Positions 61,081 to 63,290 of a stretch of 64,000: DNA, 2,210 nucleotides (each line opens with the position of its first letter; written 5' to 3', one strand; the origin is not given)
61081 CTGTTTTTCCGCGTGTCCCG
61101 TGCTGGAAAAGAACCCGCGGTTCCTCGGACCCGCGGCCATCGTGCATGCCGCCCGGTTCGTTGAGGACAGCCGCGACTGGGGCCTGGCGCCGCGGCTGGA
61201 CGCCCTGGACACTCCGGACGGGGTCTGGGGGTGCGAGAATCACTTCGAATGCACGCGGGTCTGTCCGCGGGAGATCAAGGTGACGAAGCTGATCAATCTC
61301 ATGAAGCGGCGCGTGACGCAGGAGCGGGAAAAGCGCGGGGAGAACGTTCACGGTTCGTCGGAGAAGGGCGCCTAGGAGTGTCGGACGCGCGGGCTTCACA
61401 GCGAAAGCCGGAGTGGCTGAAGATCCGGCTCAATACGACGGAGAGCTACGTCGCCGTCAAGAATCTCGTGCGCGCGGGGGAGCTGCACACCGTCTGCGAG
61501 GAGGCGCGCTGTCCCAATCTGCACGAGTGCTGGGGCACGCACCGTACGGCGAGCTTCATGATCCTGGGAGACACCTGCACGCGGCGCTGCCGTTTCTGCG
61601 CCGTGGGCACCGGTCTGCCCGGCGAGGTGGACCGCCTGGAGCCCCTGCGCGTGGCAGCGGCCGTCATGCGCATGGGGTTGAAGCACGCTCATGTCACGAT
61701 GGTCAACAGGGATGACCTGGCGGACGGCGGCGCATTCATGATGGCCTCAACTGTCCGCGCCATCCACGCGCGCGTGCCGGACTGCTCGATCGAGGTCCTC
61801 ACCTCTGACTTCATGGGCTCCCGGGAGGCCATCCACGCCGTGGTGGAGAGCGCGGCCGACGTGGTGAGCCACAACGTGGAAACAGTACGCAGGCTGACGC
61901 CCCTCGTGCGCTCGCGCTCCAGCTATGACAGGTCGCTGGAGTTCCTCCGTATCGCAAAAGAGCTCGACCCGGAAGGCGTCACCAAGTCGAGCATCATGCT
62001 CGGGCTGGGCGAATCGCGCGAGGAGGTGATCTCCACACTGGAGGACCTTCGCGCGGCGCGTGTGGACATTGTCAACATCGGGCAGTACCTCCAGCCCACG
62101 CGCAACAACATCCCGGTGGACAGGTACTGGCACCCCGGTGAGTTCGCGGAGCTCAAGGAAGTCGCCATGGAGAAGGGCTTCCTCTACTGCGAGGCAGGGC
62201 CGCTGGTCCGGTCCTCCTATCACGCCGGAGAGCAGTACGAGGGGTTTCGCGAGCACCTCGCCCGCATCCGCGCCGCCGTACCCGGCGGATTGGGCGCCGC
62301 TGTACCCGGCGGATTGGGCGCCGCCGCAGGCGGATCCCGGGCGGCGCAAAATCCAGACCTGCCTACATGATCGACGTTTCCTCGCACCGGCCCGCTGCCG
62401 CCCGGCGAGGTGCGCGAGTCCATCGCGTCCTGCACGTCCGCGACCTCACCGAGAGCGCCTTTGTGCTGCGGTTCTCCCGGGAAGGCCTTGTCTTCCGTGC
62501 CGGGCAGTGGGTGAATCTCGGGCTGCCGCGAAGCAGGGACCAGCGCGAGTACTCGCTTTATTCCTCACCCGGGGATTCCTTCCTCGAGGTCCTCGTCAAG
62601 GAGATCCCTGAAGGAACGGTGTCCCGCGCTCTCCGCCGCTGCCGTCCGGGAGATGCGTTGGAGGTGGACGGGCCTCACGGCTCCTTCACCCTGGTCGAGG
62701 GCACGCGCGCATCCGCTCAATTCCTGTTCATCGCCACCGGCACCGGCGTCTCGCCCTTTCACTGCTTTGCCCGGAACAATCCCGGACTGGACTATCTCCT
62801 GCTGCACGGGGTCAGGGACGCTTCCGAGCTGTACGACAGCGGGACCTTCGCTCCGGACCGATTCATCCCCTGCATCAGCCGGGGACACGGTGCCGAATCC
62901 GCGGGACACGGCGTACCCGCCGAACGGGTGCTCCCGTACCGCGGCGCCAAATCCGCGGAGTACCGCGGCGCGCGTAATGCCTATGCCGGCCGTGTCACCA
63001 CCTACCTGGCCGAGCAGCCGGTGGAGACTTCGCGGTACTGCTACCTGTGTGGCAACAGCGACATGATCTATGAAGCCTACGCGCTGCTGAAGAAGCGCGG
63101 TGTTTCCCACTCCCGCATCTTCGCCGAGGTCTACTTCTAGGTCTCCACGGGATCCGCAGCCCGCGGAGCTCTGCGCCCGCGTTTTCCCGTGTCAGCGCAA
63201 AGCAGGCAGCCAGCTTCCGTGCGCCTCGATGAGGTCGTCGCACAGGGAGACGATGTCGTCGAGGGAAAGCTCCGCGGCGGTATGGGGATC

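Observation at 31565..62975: Dispersed family of GC-rich CCGCGG/GTAC palindromic repeats, mostly inserted in-frame in protein-coding genes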

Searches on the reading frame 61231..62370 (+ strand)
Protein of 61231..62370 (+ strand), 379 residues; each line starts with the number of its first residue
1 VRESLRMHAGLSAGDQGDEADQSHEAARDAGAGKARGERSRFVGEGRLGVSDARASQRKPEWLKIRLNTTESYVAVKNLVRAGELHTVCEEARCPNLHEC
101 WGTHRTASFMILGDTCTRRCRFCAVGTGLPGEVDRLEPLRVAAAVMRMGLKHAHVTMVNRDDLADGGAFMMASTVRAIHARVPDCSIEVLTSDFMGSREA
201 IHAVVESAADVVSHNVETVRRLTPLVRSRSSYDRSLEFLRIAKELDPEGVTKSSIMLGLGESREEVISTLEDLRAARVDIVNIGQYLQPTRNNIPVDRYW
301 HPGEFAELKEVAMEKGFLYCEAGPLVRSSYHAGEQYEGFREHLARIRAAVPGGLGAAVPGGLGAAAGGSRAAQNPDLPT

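Call 9: search_protein_families(library=pfam, proteins=[window:61231-62370:+])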
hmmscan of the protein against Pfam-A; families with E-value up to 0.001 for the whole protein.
window:61231-62370:+ (379 aa): 2 families
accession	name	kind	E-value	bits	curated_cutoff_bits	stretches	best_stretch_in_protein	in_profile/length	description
PF04055.27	Radical_SAM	-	1.3e-19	71.4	29.5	1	110-273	1-166/166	Radical SAM superfamily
PF16881.10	LIAS_N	-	6.5e-09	36.6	27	1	55-94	57-96/96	N-terminal domain of lipoyl synthase of Radical_SAM family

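Call 58: search_solved_structures(query=window:61378-62370:+, show_alignments=1, max_evalue=1e-10)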
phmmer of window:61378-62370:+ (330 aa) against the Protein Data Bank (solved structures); distinct sequences matched with E-value up to 1e-10: 5.
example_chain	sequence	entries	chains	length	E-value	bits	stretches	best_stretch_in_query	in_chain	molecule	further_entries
5exi_A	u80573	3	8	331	2e-80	273.7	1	7-293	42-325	Lipoyl synthase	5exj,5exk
8ugo_A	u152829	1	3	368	5.3e-77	262.5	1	9-287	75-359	Lipoyl synthase, mitochondrial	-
8tsk_A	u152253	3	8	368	5.6e-77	262.4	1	9-287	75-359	Lipoyl synthase, mitochondrial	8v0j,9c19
8trw_A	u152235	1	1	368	1.4e-76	261.1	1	9-287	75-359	Lipoyl synthase, mitochondrial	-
4u0o_B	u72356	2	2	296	2.1e-74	253.9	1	7-286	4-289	Lipoyl synthase 2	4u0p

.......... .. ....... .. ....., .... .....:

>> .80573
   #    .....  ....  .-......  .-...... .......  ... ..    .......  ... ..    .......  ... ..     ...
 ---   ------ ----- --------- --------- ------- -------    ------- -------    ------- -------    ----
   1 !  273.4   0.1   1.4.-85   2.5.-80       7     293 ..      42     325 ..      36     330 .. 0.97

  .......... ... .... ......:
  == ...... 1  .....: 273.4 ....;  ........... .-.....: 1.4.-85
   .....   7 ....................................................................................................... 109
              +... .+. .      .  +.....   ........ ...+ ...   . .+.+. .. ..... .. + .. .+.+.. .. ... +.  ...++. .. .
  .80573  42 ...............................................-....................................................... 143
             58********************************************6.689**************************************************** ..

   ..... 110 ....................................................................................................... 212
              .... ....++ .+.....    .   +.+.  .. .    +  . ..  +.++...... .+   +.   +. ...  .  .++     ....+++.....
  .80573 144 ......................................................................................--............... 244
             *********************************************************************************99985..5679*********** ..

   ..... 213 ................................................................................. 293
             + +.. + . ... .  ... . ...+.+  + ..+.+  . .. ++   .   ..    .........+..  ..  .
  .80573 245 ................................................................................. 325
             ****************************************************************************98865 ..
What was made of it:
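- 62270..62345 (+): Two 24-nt units A with a compensated stem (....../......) plus a decayed third unit. They form a 37-aa C-terminal tail of lipoyl synthase (61378-62370, +), and the stop overlaps the ATG of the next gene. M. tuberculosis LipA (PDB 5exi) aligns only to residue 293 of 330 (call 58).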

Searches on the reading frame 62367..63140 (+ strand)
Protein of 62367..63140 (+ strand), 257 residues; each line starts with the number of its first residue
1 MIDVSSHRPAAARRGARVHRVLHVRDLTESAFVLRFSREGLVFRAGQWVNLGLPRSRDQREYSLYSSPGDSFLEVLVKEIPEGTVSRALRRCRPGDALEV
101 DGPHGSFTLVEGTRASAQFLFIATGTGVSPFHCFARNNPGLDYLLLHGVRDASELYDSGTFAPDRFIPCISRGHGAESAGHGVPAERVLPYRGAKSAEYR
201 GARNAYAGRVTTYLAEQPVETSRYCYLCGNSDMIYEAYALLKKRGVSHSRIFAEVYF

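Call 9: search_protein_families(library=pfam, proteins=[window:62367-63140:+])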
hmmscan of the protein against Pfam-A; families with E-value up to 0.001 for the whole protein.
window:62367-63140:+ (257 aa): 1 family
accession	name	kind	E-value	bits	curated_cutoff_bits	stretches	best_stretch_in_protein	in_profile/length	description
PF00970.30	FAD_binding_6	-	9.9e-12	45.5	21.1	1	31-107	18-97/99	Oxidoreductase FAD-binding domain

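Call 10: find_encoding_contigs(protein=window:62367-63140:+, flank=3000, max_places=6)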
Protein window:62367-63140:+ (257 aa): no gene with exactly this product is on record in the collection.

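Call 23: search_solved_structures(query=window:62367-63140:+, show_alignments=2, max_evalue=0.01)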
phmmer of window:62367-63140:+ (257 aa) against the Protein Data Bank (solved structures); distinct sequences matched with E-value up to 0.01: 48.
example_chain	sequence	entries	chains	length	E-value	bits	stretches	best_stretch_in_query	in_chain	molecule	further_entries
5ogx_A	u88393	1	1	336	1.3e-16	63.9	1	21-163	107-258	Cytochrome P450 reductase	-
1fdr_A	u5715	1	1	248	1e-13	54.4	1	20-155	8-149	FLAVODOXIN REDUCTASE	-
1krh_A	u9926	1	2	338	1.1e-12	51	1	36-133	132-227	Benzoate 1,2-Dioxygenase Reductase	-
8dos_A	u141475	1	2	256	2.7e-12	49.8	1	23-155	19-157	Flavodoxin/ferredoxin--NADP reductase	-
1tvc_A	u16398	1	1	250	4e-12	49.2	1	38-136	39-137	METHANE MONOOXYGENASE COMPONENT C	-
3fpk_A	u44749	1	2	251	4.6e-11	45.7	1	20-138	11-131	Ferredoxin-NADP reductase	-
9gxb_A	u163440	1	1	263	1.3e-10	44.3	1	21-158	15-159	ferredoxin--NADP(+) reductase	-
9gxc_A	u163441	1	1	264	1.3e-10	44.2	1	21-158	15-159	ferredoxin--NADP(+) reductase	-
6rr3_A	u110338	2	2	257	1.3e-10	44.2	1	22-159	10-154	Ferredoxin-NADP reductase | Ferredoxin--NADP reductase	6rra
2qdx_A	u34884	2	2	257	2.4e-10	43.3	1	19-156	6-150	Ferredoxin reductase | Ferredoxin--NADP+ reductase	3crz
2bgi_A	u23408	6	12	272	1.5e-09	40.7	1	19-155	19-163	FERREDOXIN-NADP(H) REDUCTASE | NADPH:FERREDOXIN REDUCTASE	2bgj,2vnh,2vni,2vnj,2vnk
2xnj_A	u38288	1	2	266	1.9e-09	40.4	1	20-155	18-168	FERREDOXIN NADP-H REDUCTASE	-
4k1x_A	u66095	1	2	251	2.4e-09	40.1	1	21-155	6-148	NADPH:ferredoxin reductase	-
4wqm_A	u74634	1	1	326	3.1e-09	39.7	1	19-133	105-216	Toluene-4-monooxygenase electron transfer component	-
4b4d_A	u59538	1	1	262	3.8e-09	39.4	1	19-138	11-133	FERREDOXIN-NADP REDUCTASE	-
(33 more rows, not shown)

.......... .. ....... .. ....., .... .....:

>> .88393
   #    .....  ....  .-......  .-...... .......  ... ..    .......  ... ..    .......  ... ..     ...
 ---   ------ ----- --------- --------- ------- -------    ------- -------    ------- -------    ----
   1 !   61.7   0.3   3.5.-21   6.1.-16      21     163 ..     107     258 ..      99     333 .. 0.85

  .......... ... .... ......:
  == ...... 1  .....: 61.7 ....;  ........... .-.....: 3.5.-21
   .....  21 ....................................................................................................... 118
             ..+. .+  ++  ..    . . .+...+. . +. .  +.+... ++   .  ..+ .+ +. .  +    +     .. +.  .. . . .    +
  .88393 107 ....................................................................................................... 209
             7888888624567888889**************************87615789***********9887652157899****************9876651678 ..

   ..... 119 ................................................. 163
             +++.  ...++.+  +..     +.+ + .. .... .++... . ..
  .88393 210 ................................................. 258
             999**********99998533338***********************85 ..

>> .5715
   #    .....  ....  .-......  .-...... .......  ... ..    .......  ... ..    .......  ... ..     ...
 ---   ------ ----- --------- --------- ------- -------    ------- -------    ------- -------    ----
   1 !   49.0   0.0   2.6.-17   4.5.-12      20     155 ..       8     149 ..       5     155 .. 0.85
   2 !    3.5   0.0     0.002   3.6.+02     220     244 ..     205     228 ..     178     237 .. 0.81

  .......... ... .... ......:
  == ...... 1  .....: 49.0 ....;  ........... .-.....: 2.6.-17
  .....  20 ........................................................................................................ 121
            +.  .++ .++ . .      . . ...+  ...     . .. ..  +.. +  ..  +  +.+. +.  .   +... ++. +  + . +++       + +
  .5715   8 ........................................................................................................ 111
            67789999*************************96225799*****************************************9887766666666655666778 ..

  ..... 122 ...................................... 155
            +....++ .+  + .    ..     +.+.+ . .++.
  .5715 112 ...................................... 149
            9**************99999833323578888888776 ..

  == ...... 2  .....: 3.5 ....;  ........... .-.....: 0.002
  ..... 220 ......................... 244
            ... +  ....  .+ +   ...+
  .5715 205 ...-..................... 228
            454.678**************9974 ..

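Call 42: find_homologous_proteins(query=window:62367-63140:+, max_evalue=1e-15)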
Query window:62367-63140:+ (257 aa): 822 proteins with E <= 1e-15 among 2476 candidates; the best 120 are listed.
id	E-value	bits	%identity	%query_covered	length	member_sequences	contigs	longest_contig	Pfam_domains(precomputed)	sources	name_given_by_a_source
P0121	5.3e-170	581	100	100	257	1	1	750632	PF00970.31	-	-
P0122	1.8e-135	468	81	100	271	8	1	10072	PF00970.31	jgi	-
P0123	3.7e-129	447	81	99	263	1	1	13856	PF00970.31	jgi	jgi:ferredoxin--NADP+ reductase/benzoate/toluate 1,2-dioxygenase reductase subunit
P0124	2.2e-128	445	83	95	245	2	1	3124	PF00970.31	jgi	-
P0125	3.0e-128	444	81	93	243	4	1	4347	PF00970.31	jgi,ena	-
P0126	2.9e-127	441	80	98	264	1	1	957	PF00970.31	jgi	jgi:ferredoxin--NADP+ reductase/benzoate/toluate 1,2-dioxygenase reductase subunit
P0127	1.7e-122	426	78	98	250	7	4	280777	PF00970.31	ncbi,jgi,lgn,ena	-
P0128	3.8e-121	421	76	100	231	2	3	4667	PF00970.31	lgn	-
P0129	1.7e-120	419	78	98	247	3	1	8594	PF00970.31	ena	-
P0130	5.0e-120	418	78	93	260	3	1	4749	PF00970.31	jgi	-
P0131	1.1e-119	416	75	99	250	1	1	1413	PF00970.31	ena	-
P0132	4.2e-117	408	78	93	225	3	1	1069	PF00970.31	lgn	-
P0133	5.3e-117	408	72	100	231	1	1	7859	PF00175.27,PF00970.31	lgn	-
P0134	7.5e-116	404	75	97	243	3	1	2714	PF00970.31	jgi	jgi:ferredoxin--NADP+ reductase/benzoate/toluate 1,2-dioxygenase reductase subunit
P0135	2.9e-115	402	71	100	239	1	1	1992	PF00970.31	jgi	jgi:ferredoxin--NADP+ reductase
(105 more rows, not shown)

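Call 60: predict_structure(alignment_id=A4)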
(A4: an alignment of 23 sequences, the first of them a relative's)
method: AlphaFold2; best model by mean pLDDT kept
length: 257 residues; sequences in the alignment: 23
mean_pLDDT: 73.2   pTM: 0.62
mean pLDDT of the five models: 73.2, 70.7, 69.9, 69.4, 69.2
residues with pLDDT >= 90: 53; 70-90: 127; 50-70: 27; < 50: 50
segments of 3 or more residues with pLDDT < 50: 1-14, 110-113, 174-202
pLDDT, mean of each block of 10 residues (from residue 1): 41 64 83 85 78 84 78 78 67 92 65 66 75 77 89 78 89 51 30 31 75 92 87 88 90 69
secondary structure, 60 per line:
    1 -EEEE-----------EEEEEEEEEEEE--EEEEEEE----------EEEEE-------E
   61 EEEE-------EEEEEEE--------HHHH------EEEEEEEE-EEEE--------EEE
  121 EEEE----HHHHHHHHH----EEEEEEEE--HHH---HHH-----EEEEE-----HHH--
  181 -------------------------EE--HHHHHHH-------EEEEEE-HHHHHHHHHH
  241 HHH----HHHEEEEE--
elements in order: E2-5 E17-28 E31-37 E48-52 E60-64 E72-78 H87-90 E97-104 E106-109 E118-124 H129-137 E142-149 E166-170 H210-216 E224-229 H231-243 E251-255
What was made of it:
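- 62890..62975 (-): Composite of degenerate A (62896-62917, -), B (62909-62940, +) and A (62950-62971, -), in-frame inside the FNR-like flavoprotein (62367-63140, +). In the AF2 model, residues 174-202 have pLDDT below 50 and no secondary structure (call 60).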

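Call 63: find_encoding_contigs(protein=P0125, flank=1500, max_places=1)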
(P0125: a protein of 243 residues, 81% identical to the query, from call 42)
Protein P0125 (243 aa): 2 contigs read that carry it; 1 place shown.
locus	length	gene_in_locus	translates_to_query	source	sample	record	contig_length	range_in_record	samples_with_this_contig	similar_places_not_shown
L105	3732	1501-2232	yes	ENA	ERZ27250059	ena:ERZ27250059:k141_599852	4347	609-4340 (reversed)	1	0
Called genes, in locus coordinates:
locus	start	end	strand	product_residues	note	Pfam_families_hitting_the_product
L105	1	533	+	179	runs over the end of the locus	?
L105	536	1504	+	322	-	PF16881:LIAS_N, PF04055:Radical_SAM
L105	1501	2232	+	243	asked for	PF00970:FAD_binding_6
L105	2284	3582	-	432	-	PF02056:Glyco_hydro_4, PF11975:Glyco_hydro_4C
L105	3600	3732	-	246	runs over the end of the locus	?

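Call 64: find_encoding_contigs(protein=P0126, flank=1500, max_places=1)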
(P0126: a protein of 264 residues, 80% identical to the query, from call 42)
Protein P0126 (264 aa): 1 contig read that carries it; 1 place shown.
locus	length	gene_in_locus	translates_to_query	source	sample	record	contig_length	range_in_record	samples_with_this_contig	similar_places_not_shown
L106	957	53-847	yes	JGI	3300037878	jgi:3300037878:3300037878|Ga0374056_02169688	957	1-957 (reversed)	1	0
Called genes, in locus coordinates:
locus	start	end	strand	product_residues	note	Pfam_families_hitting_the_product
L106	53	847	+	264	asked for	PF00970:FAD_binding_6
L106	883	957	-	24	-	?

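Call 65: find_encoding_contigs(protein=P0122, flank=1500, max_places=1)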
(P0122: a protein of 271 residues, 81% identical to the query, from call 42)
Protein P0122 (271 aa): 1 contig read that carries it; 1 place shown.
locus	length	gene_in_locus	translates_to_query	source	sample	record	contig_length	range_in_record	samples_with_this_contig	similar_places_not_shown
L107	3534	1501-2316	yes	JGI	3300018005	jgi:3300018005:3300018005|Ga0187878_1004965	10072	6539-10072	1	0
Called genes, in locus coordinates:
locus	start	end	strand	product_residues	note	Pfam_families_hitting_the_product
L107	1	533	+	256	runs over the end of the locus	PF13085:Fer2_3, PF13183:Fer4_8, PF13237:Fer4_10, PF13534:Fer4_17 (weak)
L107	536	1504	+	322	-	PF16881:LIAS_N, PF04055:Radical_SAM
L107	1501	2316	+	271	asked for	PF00970:FAD_binding_6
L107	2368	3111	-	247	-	PF11975:Glyco_hydro_4C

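Call 66: find_encoding_contigs(protein=P0128, flank=1500, max_places=1)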
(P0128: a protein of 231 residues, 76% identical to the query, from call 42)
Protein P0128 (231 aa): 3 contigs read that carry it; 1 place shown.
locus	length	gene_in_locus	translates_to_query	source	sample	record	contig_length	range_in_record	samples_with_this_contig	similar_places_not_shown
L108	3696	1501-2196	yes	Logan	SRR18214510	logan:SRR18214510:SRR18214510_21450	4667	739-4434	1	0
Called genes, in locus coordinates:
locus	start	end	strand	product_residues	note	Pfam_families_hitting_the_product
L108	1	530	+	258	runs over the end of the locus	PF13085:Fer2_3, PF13187:Fer4_9 (faint), PF14691:Fer4_20 (faint), PF13183:Fer4_8, PF13237:Fer4_10, PF13534:Fer4_17 (weak)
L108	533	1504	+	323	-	PF16881:LIAS_N, PF04055:Radical_SAM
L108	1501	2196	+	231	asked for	PF00970:FAD_binding_6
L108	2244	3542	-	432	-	PF02056:Glyco_hydro_4, PF11975:Glyco_hydro_4C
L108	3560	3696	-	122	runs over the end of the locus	?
